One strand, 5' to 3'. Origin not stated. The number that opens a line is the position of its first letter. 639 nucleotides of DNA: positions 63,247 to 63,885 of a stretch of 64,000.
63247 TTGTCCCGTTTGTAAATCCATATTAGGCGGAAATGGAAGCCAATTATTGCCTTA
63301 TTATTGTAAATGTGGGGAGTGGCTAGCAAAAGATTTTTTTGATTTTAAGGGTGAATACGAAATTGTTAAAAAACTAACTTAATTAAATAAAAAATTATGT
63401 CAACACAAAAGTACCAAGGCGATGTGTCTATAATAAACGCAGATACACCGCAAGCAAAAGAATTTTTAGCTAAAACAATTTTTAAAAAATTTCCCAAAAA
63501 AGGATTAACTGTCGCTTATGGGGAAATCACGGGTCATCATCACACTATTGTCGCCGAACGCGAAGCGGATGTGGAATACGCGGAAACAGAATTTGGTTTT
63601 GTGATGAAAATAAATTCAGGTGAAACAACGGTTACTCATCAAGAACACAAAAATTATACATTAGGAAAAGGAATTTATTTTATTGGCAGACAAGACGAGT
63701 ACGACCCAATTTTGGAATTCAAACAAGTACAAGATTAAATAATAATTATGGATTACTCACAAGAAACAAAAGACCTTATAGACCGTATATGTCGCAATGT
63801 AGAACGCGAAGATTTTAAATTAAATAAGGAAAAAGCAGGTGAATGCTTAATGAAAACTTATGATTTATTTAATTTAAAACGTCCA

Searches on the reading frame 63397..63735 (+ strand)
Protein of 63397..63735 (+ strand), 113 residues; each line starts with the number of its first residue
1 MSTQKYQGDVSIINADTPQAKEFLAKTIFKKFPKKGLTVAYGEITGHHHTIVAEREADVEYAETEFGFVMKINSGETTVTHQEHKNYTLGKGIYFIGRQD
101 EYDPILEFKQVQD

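Call 85: find_encoding_contigs(protein=window:63397-63735:+, flank=10000, max_places=2)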
Protein window:63397-63735:+ (113 aa): 2 contigs read that carry it; 2 places shown.
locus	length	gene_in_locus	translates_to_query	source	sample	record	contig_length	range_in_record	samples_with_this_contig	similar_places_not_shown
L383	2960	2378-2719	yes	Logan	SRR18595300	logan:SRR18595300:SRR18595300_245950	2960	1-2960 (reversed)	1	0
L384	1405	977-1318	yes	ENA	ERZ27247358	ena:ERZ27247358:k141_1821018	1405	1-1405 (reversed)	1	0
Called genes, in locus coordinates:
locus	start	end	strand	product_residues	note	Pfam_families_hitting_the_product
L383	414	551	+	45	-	-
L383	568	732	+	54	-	-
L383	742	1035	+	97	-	-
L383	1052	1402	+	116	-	-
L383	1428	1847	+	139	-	-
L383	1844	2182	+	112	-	-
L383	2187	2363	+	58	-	-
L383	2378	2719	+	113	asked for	-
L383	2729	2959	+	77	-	?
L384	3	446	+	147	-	?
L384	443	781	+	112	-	-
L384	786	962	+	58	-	-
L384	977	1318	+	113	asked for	-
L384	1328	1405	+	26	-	?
